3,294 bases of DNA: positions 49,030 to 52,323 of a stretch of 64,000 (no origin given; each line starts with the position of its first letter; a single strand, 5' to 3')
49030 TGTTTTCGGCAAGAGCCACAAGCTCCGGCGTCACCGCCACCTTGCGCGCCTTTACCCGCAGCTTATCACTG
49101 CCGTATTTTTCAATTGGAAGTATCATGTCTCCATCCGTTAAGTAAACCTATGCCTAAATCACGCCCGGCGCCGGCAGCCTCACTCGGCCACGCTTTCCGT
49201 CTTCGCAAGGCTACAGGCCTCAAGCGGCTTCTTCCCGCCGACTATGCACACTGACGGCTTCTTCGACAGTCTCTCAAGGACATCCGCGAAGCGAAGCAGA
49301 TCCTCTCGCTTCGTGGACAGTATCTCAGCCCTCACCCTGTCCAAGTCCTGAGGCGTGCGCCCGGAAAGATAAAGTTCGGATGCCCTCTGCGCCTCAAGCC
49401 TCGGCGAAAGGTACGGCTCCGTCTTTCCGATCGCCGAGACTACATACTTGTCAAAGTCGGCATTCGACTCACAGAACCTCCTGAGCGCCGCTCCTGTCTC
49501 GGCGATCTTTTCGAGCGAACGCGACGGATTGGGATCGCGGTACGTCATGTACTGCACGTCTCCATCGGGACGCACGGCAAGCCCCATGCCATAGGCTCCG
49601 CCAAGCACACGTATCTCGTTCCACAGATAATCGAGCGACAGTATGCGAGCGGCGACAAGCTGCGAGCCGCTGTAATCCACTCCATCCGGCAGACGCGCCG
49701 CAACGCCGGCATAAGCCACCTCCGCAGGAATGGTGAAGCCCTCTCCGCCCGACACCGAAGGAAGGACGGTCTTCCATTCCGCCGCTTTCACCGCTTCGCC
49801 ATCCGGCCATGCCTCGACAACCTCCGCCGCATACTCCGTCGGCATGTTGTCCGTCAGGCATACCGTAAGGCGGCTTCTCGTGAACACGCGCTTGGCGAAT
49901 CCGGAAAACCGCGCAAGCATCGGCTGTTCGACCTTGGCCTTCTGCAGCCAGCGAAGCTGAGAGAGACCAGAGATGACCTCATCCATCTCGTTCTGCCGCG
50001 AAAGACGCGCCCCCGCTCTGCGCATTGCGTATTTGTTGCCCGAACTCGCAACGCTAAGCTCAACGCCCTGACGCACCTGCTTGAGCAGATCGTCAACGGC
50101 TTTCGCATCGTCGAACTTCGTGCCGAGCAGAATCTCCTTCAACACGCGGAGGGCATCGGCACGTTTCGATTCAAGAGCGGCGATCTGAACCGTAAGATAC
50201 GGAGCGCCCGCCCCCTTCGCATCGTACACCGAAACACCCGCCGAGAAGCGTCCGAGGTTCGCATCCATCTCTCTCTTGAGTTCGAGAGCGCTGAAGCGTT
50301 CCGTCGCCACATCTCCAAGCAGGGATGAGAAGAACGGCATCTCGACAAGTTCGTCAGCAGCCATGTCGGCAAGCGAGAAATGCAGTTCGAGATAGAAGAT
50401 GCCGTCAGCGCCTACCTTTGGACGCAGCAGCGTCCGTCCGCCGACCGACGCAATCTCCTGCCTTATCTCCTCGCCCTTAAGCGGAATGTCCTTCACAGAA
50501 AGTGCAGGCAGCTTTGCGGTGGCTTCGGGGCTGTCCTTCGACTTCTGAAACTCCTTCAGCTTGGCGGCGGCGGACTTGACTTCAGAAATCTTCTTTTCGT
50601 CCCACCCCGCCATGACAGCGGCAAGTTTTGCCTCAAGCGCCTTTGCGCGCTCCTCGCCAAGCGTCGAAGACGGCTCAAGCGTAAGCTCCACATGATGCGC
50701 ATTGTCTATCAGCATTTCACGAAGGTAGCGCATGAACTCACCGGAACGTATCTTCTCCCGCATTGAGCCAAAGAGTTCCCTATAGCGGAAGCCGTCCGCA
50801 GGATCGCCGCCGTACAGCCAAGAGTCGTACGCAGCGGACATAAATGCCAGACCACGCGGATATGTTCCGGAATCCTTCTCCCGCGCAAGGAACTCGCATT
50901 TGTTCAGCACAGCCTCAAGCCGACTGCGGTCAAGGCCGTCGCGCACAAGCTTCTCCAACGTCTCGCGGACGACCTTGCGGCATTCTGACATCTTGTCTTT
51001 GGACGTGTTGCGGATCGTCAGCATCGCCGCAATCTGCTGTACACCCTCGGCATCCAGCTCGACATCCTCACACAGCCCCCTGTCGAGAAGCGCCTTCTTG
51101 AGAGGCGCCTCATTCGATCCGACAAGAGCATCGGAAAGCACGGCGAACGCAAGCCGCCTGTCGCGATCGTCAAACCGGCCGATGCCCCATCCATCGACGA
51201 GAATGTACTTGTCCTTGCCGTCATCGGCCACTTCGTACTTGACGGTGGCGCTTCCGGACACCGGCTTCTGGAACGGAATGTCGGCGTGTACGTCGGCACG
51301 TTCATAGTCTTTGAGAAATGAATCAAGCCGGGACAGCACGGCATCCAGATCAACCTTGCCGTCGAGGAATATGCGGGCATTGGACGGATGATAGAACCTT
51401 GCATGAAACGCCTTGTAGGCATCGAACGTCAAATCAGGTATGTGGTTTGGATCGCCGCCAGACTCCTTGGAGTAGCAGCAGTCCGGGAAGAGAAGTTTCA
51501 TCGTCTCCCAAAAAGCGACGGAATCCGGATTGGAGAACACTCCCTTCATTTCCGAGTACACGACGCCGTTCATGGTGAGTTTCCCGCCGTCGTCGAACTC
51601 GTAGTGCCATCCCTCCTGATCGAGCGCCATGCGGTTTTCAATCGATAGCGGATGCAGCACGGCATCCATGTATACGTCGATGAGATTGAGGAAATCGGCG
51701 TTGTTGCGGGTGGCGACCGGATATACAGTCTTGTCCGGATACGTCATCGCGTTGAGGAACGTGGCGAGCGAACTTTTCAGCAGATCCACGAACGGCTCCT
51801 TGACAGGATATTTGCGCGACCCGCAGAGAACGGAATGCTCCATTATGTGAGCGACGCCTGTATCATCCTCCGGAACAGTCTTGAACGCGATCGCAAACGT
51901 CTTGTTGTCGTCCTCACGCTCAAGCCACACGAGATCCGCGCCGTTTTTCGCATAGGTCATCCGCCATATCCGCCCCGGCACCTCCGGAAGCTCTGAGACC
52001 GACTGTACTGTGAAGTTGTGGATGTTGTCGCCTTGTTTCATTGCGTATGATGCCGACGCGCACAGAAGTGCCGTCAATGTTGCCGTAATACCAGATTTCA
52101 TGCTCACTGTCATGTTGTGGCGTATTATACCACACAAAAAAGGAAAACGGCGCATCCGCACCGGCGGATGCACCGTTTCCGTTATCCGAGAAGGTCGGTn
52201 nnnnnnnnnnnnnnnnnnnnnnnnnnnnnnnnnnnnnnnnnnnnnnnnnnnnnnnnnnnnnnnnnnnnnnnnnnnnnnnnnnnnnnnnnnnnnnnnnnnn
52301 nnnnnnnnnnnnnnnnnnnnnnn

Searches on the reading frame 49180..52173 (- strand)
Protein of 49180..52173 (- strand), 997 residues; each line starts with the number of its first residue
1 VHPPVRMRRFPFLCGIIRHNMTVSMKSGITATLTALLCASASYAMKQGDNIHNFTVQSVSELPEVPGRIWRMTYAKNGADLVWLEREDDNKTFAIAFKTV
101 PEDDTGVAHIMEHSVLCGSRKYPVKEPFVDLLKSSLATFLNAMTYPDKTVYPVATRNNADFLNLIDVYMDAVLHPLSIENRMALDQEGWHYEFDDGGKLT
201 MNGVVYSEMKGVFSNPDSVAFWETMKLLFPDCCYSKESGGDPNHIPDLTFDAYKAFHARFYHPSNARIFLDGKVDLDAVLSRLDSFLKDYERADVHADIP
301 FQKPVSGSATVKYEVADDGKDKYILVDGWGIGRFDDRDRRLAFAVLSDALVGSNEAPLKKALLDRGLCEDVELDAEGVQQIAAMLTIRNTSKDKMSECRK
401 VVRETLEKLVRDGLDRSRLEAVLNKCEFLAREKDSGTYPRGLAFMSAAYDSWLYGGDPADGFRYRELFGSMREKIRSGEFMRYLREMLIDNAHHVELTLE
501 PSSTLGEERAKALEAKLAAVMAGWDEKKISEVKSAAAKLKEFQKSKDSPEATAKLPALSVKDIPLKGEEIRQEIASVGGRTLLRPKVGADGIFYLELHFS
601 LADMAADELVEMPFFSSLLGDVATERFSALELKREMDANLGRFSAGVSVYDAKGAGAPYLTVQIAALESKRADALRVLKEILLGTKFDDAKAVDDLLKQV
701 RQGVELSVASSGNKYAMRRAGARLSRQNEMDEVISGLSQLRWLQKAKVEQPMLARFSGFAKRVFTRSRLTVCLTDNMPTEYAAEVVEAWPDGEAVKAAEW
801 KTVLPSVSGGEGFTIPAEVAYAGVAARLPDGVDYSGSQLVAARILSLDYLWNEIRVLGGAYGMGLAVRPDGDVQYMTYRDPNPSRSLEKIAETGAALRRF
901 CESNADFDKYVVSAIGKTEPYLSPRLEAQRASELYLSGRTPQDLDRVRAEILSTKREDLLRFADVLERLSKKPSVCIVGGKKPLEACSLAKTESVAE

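Call 37: search_protein_families(library=pfam, proteins=[window:49180-52173:-], max_evalue=0.0001)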
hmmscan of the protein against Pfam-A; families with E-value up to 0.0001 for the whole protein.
window:49180-52173:- (997 aa): 4 families
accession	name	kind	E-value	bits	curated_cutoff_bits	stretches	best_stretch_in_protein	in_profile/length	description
PF08367.16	M16C_assoc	-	3.8e-51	174.1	25.3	1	499-745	1-251/252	Peptidase M16C associated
PF22516.1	PreP_C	-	6.8e-32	110.9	27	1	811-981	2-173/173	PreP C-terminal domain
PF05193.26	Peptidase_M16_C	-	2.7e-19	70.2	23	1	247-424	1-179/181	Peptidase M16 inactive domain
PF00675.25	Peptidase_M16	-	1.5e-06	28.6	22.3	1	102-176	28-99/149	Insulinase (Peptidase family M16)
